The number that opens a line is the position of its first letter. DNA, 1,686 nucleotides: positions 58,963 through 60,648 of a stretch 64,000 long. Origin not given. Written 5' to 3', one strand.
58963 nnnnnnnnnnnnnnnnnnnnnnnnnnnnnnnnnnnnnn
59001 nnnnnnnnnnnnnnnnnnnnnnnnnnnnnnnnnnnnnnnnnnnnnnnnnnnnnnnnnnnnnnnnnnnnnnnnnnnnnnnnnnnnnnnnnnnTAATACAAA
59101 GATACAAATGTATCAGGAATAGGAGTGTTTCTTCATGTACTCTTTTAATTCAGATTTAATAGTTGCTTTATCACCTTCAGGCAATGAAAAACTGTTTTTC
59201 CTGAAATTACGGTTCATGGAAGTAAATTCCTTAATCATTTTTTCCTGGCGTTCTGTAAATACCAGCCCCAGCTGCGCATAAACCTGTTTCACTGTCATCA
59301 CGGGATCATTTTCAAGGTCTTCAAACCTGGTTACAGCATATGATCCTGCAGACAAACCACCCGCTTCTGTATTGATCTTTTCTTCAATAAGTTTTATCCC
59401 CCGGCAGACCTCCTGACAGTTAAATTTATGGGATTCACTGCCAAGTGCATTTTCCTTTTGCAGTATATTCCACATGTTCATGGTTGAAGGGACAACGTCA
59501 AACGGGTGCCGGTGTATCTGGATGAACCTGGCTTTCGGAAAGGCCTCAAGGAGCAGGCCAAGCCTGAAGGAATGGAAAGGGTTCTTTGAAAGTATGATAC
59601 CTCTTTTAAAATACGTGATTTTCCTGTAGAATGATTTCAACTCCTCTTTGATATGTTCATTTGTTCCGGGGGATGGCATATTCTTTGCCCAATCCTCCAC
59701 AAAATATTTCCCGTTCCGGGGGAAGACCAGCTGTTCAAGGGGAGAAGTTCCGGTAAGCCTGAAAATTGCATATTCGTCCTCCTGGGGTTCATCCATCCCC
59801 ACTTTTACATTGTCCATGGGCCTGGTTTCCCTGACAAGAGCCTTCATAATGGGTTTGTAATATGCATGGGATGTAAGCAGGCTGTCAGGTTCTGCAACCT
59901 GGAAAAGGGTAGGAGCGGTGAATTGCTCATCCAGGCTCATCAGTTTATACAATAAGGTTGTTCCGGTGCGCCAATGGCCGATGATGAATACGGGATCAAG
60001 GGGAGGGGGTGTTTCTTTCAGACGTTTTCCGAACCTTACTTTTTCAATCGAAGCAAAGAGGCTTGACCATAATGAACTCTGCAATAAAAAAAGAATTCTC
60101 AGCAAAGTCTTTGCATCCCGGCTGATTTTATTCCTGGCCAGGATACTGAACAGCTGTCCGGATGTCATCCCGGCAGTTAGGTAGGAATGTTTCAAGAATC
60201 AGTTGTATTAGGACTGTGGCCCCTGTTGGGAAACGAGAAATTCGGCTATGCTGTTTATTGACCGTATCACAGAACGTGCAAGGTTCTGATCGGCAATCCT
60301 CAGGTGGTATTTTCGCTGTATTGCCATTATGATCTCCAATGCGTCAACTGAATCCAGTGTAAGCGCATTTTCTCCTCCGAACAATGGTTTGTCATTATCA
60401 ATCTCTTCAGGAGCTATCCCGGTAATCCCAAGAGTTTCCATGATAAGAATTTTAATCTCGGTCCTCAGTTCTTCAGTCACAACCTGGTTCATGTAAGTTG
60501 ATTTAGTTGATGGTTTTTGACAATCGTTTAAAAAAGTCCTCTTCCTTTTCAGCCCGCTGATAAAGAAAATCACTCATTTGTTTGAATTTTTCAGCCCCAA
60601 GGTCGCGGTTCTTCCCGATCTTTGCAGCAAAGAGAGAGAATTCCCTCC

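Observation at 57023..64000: Compact ACP-centred tailoring cluster that continues beyond the window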

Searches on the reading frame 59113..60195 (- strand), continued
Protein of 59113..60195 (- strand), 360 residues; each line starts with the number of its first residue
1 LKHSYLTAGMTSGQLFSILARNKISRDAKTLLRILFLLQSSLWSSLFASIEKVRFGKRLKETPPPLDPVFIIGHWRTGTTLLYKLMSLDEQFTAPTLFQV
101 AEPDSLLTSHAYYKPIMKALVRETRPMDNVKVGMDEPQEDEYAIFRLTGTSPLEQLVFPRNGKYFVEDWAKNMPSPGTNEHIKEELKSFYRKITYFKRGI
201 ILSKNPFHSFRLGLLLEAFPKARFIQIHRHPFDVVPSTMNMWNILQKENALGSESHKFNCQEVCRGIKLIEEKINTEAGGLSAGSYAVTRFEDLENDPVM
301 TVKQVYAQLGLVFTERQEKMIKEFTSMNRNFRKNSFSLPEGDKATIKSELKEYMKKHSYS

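Call 35: search_protein_families(library=ncbifam, proteins=[L142:163-1464:+, L142:1466-1882:+, L142:1892-3064:+, L142:3067-3732:+, L142:3720-3980:+, L142:3981-5189:+, L142:5176-6231:+, L142:6279-7493:+, L142:7498-8571:+, L142:9379-10023:+], max_evalue=1e-10)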
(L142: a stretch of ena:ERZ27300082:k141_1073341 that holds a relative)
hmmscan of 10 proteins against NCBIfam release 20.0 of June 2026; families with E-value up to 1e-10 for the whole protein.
L142:163-1464:+ (433 aa): 2 families
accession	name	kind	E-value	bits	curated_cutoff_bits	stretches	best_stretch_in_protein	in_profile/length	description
NF038293.1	permease_SagH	equivalog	5.7e-16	58.3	450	0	246-393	192-336/370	SagH family ABC transporter permease subunit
NF033858.1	ABC2_perm_RbbA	equivalog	8.7e-12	43.8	1050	0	237-423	721-902/909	ribosome-associated ATPase/putative transporter RbbA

L142:1466-1882:+ (138 aa): 3 families
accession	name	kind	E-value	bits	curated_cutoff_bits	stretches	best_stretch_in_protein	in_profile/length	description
TIGR00051.1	TIGR00051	subfamily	5.6e-19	68.6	68.7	1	11-114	4-106/117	YbgC/FadM family acyl-CoA thioesterase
NF047424.1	MenI_Staph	exception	3.8e-17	62.6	225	1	7-119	6-117/148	1,4-dihydroxy-2-naphthoyl-CoA hydrolase MenI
TIGR02799.1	thio_ybgC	equivalog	3e-11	43.7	141.35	1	8-101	4-98/126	tol-pal system-associated acyl-CoA thioesterase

L142:1892-3064:+ (390 aa): 16 families
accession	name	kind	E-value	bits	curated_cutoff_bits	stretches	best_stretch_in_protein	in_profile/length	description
NF006618.0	PRK09185.1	subfamily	4e-58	197.3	407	1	118-389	123-392/394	beta-ketoacyl-ACP synthase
NF004618.0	PRK05952.1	equivalog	2e-48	165.2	455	1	153-389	144-382/384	beta-ketoacyl-ACP synthase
NF058662.1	cispenta_AmcF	equivalog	1.9e-46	158.8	325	1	55-388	39-368/369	cispentacin biosynthesis acyltransferase subunit AmcF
TIGR03150.1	fabF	equivalog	1.8e-45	155.3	493.75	1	148-388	153-407/407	beta-ketoacyl-ACP synthase II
NF005589.0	PRK07314.1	subfamily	1.3e-42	146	387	1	151-389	159-411/413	beta-ketoacyl-ACP synthase II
NF005490.0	PRK07103.1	equivalog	3.7e-36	125.1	445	1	148-389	161-412/414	polyketide beta-ketoacyl:acyl carrier protein synthase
NF005076.0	PRK06501.1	equivalog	1.2e-35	123.2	629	1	127-388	146-421/425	beta-ketoacyl-ACP synthase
NF004970.0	PRK06333.1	subfamily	1.9e-34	119.3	525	1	151-389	168-421/424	beta-ketoacyl-ACP synthase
NF006587.0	PRK09116.1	equivalog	4.8e-33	114.5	470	1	142-389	150-406/408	beta-ketoacyl-ACP synthase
NF006274.0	PRK08439.1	equivalog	1e-29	103.6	621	1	153-389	159-405/406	beta-ketoacyl-ACP synthase II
NF006434.0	PRK08722.1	equivalog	1.4e-26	93.3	759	1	147-389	155-413/414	beta-ketoacyl-ACP synthase II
NF005916.1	PRK07910.1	equivalog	2.7e-26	92.5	560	1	154-389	169-417/418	KasA/KasB family beta-ketoacyl-ACP synthase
NF005935.0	PRK07967.1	equivalog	4.1e-22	78.6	630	1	135-389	141-403/406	beta-ketoacyl-ACP synthase I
NF053555.1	prodigi_MBC_PigJ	equivalog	2.3e-15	55.9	900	1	137-341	494-700/759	prodigiosin MBC biosynthesis protein PigJ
NF040607.1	mycolic_Pks13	equivalog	1.8e-14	52.2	2100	1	135-388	250-524/1680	polyketide synthase Pks13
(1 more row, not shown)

L142:3067-3732:+ (221 aa): 0 families

L142:3720-3980:+ (86 aa): 1 family
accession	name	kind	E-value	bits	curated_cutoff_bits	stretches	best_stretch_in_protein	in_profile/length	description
NF006617.0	PRK09184.1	subfamily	9.9e-25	86.4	70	1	2-84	12-95/96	phosphopantetheine-binding protein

L142:3981-5189:+ (402 aa): 19 families
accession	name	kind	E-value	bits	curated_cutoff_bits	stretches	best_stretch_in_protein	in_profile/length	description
TIGR03150.1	fabF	equivalog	1.1e-91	307.5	493.75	1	4-397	2-407/407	beta-ketoacyl-ACP synthase II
NF005589.0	PRK07314.1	subfamily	1.3e-88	297.5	387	1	3-398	4-411/413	beta-ketoacyl-ACP synthase II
NF006618.0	PRK09185.1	subfamily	2.1e-88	297.1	407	1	4-398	4-392/394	beta-ketoacyl-ACP synthase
NF004970.0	PRK06333.1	subfamily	4.5e-75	253.1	525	1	3-399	4-422/424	beta-ketoacyl-ACP synthase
NF006274.0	PRK08439.1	equivalog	1.4e-70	238.2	621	1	4-398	3-405/406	beta-ketoacyl-ACP synthase II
NF006434.0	PRK08722.1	equivalog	1.4e-63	215.2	759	1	4-398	5-413/414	beta-ketoacyl-ACP synthase II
NF005076.0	PRK06501.1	equivalog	2.7e-63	214.3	629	1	5-398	13-422/425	beta-ketoacyl-ACP synthase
NF006587.0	PRK09116.1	equivalog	8.2e-61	206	470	1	4-398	3-406/408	beta-ketoacyl-ACP synthase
NF058662.1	cispenta_AmcF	equivalog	1.1e-58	199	325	1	5-397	2-368/369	cispentacin biosynthesis acyltransferase subunit AmcF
NF005490.0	PRK07103.1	equivalog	3.2e-57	194.5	445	1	3-398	4-412/414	polyketide beta-ketoacyl:acyl carrier protein synthase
NF004618.0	PRK05952.1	equivalog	7.7e-56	189.6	455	1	5-398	4-382/384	beta-ketoacyl-ACP synthase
NF005935.0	PRK07967.1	equivalog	6e-55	186.7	630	1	4-399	3-404/406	beta-ketoacyl-ACP synthase I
NF005916.1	PRK07910.1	equivalog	2.1e-51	175.2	560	1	82-398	90-417/418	KasA/KasB family beta-ketoacyl-ACP synthase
NF045894.1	PKS_plus_SDR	equivalog_domain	3.9e-26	91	1740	1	140-366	153-386/1515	type I polyketide synthase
NF041183.1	Pks2_ls1_myc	equivalog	4.4e-23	80.2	2400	1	139-358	152-374/2086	sulfolipid-1 biosynthesis phthioceranic/hydroxyphthioceranic acid synthase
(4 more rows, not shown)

L142:5176-6231:+ (351 aa): 1 family
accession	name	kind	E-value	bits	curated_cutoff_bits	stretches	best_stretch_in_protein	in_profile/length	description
TIGR03150.1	fabF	equivalog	8.1e-14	51.1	493.75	1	41-226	57-258/407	beta-ketoacyl-ACP synthase II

L142:6279-7493:+ (404 aa): 18 families
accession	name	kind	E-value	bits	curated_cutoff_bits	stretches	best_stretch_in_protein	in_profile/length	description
TIGR03150.1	fabF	equivalog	1.2e-92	310.7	493.75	1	4-398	2-406/407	beta-ketoacyl-ACP synthase II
NF006618.0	PRK09185.1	subfamily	2.2e-89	300.2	407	1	4-400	4-392/394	beta-ketoacyl-ACP synthase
NF005589.0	PRK07314.1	subfamily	8.3e-88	294.9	387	1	4-401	5-412/413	beta-ketoacyl-ACP synthase II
NF004970.0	PRK06333.1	subfamily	1.9e-75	254.3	525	1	4-402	5-423/424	beta-ketoacyl-ACP synthase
NF005076.0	PRK06501.1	equivalog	9.2e-71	238.9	629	1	5-401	13-423/425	beta-ketoacyl-ACP synthase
NF006274.0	PRK08439.1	equivalog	4.6e-68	229.9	621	1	4-400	3-405/406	beta-ketoacyl-ACP synthase II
NF004618.0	PRK05952.1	equivalog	1.9e-66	224.5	455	1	148-401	133-383/384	beta-ketoacyl-ACP synthase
NF006587.0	PRK09116.1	equivalog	1e-63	215.5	470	1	4-401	3-407/408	beta-ketoacyl-ACP synthase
NF058662.1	cispenta_AmcF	equivalog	8e-63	212.7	325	1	5-399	2-368/369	cispentacin biosynthesis acyltransferase subunit AmcF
NF005935.0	PRK07967.1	equivalog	1.3e-56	192.2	630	1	4-402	3-405/406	beta-ketoacyl-ACP synthase I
NF006434.0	PRK08722.1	equivalog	1.5e-53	182.2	759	1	4-400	5-413/414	beta-ketoacyl-ACP synthase II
NF005490.0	PRK07103.1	equivalog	5.8e-53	180.4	445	1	4-400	5-412/414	polyketide beta-ketoacyl:acyl carrier protein synthase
NF005916.1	PRK07910.1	equivalog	2.4e-50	171.7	560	1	4-401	13-418/418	KasA/KasB family beta-ketoacyl-ACP synthase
NF045894.1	PKS_plus_SDR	equivalog_domain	2.7e-23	81.6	1740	1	156-361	167-379/1515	type I polyketide synthase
NF053555.1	prodigi_MBC_PigJ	equivalog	7.5e-23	80.7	900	1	142-354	493-703/759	prodigiosin MBC biosynthesis protein PigJ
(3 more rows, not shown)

L142:7498-8571:+ (357 aa): 1 family
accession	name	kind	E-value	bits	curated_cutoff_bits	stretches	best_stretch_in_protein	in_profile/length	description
TIGR03150.1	fabF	equivalog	1.7e-12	46.8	493.75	1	44-218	55-239/407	beta-ketoacyl-ACP synthase II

L142:9379-10023:+ (214 aa): 2 families
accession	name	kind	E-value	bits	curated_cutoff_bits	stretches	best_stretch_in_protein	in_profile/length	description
NF053544.1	LolA2_flexi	equivalog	1.6e-62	210.5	125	1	5-213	2-208/208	flexirubin biosynthesis/transport protein LolA2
TIGR00547.2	lolA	equivalog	9.8e-17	61.1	112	1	28-212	13-190/202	outer membrane lipoprotein periplasmic chaperone LolA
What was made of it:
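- On Flexirubin-type (aryl-polyene) biosynthetic gene cluster: LolA2_flexi 210 bits against 125 on L142 (call 35).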

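Call 45: predict_structure(alignment_id=A1)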
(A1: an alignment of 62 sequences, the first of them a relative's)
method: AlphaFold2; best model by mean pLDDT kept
length: 351 residues; sequences in the alignment: 62
mean_pLDDT: 91.9   pTM: 0.91
mean pLDDT of the five models: 91.9, 91.8, 90.7, 90.5, 90.5
residues with pLDDT >= 90: 284; 70-90: 56; 50-70: 11; < 50: 0
segments of 3 or more residues with pLDDT < 50: none
pLDDT, mean of each block of 10 residues (from residue 1): 93 93 94 94 96 94 94 94 95 94 89 68 82 95 92 87 83 96 95 96 95 97 95 91 88 95 92 94 95 98 97 89 78 96 96 83
secondary structure, 60 per line:
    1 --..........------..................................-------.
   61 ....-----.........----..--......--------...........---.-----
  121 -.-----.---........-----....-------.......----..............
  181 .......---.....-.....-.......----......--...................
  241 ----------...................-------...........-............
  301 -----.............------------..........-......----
elements in order: H3-12 H19-52 E60-64 H70-78 H88-92 H101-111 H132-139 H145-148 H156-162 H167-187 E191-195 H197-201 H203-209 E214-219 H222-240 H251-269 E277-281 H282-287 H289-300 H306-318 H331-340 H342-347
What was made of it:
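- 59113..60195 (-): PAPS-dependent sulfotransferase of the mycobacterial Stf type, 360 aa from the TTG start. Accessory gene. AF2 model pLDDT 91.9 (call 45).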

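Call 48: fold_search(model_id=the predicted structure, library=pdb)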
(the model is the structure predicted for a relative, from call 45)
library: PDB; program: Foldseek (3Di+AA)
matches with E <= 10: 854; with E <= 0.001: 42
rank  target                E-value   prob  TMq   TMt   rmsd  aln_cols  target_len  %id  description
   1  2z6v                  1.8e-12  1.00  0.71  0.65   6.5       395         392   15  Crystal structure of sulfotransferase STF9 from Mycobacterium avium (released 2008-09-09)
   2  2zq5                  1.2e-11  1.00  0.65  0.62   6.3       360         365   16  Crystal structure of sulfotransferase STF1 from Mycobacterium tuberculosis H37Rv (type1 form) (released 2009-09-29)
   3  3ap3_B                1.1e-06  1.00  0.40  0.49   9.5       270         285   12  Crystal structure of human tyrosylprotein sulfotransferase-2 complexed with PAP (released 2011-10-26)
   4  4gbm                  1.7e-06  1.00  0.39  0.47  12.0       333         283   14  Sulfotransferase Domain from the Curacin Biosynthetic Pathway (released 2012-10-17)
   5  3ap3_C                2.1e-06  1.00  0.41  0.50  11.5       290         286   14  Crystal structure of human tyrosylprotein sulfotransferase-2 complexed with PAP (released 2011-10-26)
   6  4gox                  3.7e-06  1.00  0.42  0.52  11.8       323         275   15  Sulfotransferase Domain from the Synechococcus PCC 7002 Olefin Synthase (released 2012-10-17)
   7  3ap3_A                6.7e-06  1.00  0.37  0.46  13.1       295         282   13  Crystal structure of human tyrosylprotein sulfotransferase-2 complexed with PAP (released 2011-10-26)
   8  9wwe                  1.3e-05  1.00  0.39  0.44   7.9       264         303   13  Crystal structure of human tyrosylprotein sulfotransferase 2 (TPST2) in cation-bound state (released 2025-12-31)
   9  1x8k_A                1.5e-05  1.00  0.38  0.38  11.8       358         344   12  Crystal structure of retinol dehydratase in complex with anhydroretinol and inactive cofactor PAP (released 2005-02-08)
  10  3ap1_A                1.8e-05  1.00  0.40  0.47   8.2       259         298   13  Crystal structure of human tyrosylprotein sulfotransferase-2 complexed with PAP and C4 peptide (released 2011-10-26)
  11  3ap2_B                1.8e-05  1.00  0.41  0.48   8.2       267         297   12  Crystal structure of human tyrosylprotein sulfotransferase-2 complexed with PAP,C4 peptide, and phosphate ion (released 2011-10-26)
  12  3rnl                  2.4e-05  1.00  0.36  0.50  13.7       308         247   13  Crystal Structure of Sulfotransferase from Alicyclobacillus acidocaldarius (released 2011-06-29)
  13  3ap3_D                3.0e-05  1.00  0.39  0.46   8.5       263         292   13  Crystal structure of human tyrosylprotein sulfotransferase-2 complexed with PAP (released 2011-10-26)
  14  3ap1_B                4.6e-05  1.00  0.39  0.45   8.3       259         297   13  Crystal structure of human tyrosylprotein sulfotransferase-2 complexed with PAP and C4 peptide (released 2011-10-26)
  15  1fmj_A                6.0e-05  1.00  0.38  0.39  12.4       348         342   13  CRYSTAL STRUCTURE OF MERCURY DERIVATIVE OF RETINOL DEHYDRATASE IN A COMPLEX WITH RETINOL AND PAP (released 2001-05-02)
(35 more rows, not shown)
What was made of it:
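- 59113..60195 (-): Best PDB folds are Stf9 2Z6V (TM 0.71) and Stf1 2ZQ5 (TM 0.65) (call 48).
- On PAPS-dependent sulfotransferase, mycobacterial Stf type: Fold TM 0.65-0.71 to 2Z6V and 2ZQ5 (call 48).
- Closest known: CurM / olefin-synthase sulfotransferase domains. Same: Significant fold match (call 48).
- CurM ST (4GBM), olefin-synthase ST (4GOX), retinol dehydratase (1X8K) and LGS1 all appear among significant fold matches (call 48). Those matches are weak (TM about 0.36-0.42), against 0.65-0.71 for Stf9/Stf1 (call 48). The closest structures are mycobacterial Stf enzymes (call 48).
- Tried and rejected: Rejected: a CurM-type ST as the closest relative (call 48).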

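Call 57: find_encoding_contigs(protein=P0097, flank=10000, max_places=1)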
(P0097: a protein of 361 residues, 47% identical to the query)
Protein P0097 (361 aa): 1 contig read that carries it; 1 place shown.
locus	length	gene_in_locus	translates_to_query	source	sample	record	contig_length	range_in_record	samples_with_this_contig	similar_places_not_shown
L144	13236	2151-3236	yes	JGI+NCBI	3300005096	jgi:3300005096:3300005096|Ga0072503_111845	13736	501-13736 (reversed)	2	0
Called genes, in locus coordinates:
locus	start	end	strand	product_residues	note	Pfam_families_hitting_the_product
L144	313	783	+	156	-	-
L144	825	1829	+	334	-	PF14399:BtrH_N, PF16169:DUF4872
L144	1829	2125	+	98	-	PF00550:PP-binding (weak)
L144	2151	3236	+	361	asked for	PF13469:Sulfotransfer_3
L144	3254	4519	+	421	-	PF02310:B12-binding (weak), PF04055:Radical_SAM (weak)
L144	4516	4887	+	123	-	-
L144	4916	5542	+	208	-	-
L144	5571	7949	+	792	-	PF13620:CarboxypepD_reg, PF13715:CarbopepD_reg_2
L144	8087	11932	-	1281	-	PF03176:MMPL, PF01553:Acyltransferase, PF00891:Methyltransf_2 (weak), PF08241:Methyltransf_11 (weak), PF08242:Methyltransf_12 (weak), PF13649:Methyltransf_25, PF13847:Methyltransf_31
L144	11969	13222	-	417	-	PF00535:Glycos_transf_2, PF09835:DUF2062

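Call 58: find_encoding_contigs(protein=P0078, flank=10000, max_places=1)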
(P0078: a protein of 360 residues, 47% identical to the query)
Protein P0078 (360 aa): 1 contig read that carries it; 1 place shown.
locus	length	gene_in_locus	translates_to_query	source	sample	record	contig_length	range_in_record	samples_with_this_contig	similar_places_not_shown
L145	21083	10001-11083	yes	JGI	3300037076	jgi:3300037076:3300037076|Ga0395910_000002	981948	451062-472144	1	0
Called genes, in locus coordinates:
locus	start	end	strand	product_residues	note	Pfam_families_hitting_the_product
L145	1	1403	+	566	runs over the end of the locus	PF03417:AAT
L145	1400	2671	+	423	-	PF02310:B12-binding (weak)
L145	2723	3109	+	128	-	-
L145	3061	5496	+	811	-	PF13620:CarboxypepD_reg, PF13715:CarbopepD_reg_2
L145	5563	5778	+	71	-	-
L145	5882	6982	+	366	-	PF08100:Dimerisation, PF00891:Methyltransf_2, PF08242:Methyltransf_12 (weak)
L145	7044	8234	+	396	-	PF12679:ABC2_membrane_2, PF12698:ABC2_membrane_3, PF01061:ABC2_membrane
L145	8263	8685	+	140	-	-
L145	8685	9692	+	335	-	PF14399:BtrH_N, PF16169:DUF4872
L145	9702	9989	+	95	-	PF00550:PP-binding (weak)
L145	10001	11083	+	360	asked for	PF00685:Sulfotransfer_1, PF13469:Sulfotransfer_3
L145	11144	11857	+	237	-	-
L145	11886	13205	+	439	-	PF00501:AMP-binding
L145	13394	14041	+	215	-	-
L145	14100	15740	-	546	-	PF07969:Amidohydro_3, PF01979:Amidohydro_1 (weak)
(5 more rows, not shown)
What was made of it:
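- It recurs in two further contexts sampled through the ST (calls 57, 58).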

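Call 84: search_protein_representatives(protein=P0001)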
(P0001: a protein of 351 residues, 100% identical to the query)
Query: 351 residues. Proteins with E-value up to 0.001 (for the whole library): 4408; up to 1e-10: 1932; up to 1e-30: 460. The best 150 are listed.
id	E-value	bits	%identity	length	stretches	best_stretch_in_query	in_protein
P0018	7.1e-130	449.4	58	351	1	2-351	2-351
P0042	5.8e-102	357.7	48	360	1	4-350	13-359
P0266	6.0e-97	341.2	48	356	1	6-343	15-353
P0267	2.3e-84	299.8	42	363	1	5-350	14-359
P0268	2.4e-82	293.2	41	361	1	6-350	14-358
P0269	2.7e-81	289.8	39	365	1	5-350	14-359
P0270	1.7e-80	287.2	41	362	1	6-351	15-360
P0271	2.9e-80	286.3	42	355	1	5-350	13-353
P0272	4.3e-78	279.2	40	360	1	2-350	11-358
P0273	8.2e-77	275.0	39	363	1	3-350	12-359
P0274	4.4e-76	272.6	38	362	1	8-333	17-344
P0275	2.4e-75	270.2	39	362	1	5-350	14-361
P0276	3.0e-72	260.0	38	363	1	3-345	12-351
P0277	4.7e-72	259.4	38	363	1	8-350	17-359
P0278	7.3e-72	258.8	38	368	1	5-350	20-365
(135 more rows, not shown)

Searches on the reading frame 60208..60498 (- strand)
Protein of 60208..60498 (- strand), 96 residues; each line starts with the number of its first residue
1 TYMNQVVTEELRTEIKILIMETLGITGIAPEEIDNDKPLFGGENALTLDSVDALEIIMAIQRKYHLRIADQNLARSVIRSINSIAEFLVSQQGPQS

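Call 3: search_protein_families(library=pfam, proteins=[window:60208-60498:-], max_evalue=0.01)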
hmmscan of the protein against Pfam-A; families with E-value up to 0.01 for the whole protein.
window:60208-60498:- (96 aa): 1 family
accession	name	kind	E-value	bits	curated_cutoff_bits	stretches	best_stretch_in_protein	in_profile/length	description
PF00550.31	PP-binding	-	1.1e-06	29.2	20.8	1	24-88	9-67/67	Phosphopantetheine attachment site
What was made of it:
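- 60208..60492 (-): Dedicated acyl carrier protein (ACP2), 94 aa, with LDSVD phosphopantetheine-attachment Ser. Pfam PP-binding (call 3).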

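Call 4: search_protein_families(library=ncbifam, proteins=[window:60208-60498:-], max_evalue=0.01)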
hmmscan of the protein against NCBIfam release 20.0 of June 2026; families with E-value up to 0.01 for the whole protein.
window:60208-60498:- (96 aa): 13 families
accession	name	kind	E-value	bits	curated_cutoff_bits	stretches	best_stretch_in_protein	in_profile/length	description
NF006617.0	PRK09184.1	subfamily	3.8e-14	52.5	70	1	6-91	9-93/96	phosphopantetheine-binding protein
NF002148.0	PRK00982.1-2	subfamily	9.8e-07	28.5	71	1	9-92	3-78/79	acyl carrier protein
NF002147.0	PRK00982.1-1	equivalog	1.2e-06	28.2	84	1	13-89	10-78/83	acyl carrier protein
NF005480.0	PRK07081.1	equivalog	2.5e-06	27.3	72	1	29-88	18-73/83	acyl carrier protein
TIGR00517.1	acyl_carrier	equivalog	5.1e-06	26.3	70.45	1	12-91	5-76/77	acyl carrier protein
NF002149.0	PRK00982.1-3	equivalog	1.9e-05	24.5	106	1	11-73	4-60/78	acyl carrier protein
NF040636.1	AcpM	exception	5.3e-05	23.2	146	1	19-75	14-64/93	meromycolate extension acyl carrier protein AcpM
NF005798.0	PRK07639.1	equivalog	6.6e-05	23.3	100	1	44-92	34-82/91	petrobactin biosynthesis protein AsbD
NF058660.1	cispen_ACP_AmcB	equivalog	8.7e-05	22.6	80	1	14-90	5-77/80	cispentacin biosynthesis acyl carrier protein AmcB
NF003757.0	PRK05350.1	equivalog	0.00021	21.4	65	1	14-84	10-72/83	acyl carrier protein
NF052616.1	ACP_for_OlsHI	equivalog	0.0006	20.1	130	1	9-90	2-79/83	ornithine lipid biosynthesis acyl carrier protein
NF002151.0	PRK00982.1-5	equivalog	0.00069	19.7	92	1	14-88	7-73/78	acyl carrier protein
NF009104.0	PRK12449.1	equivalog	0.0026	17.6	70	1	44-90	33-77/80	acyl carrier protein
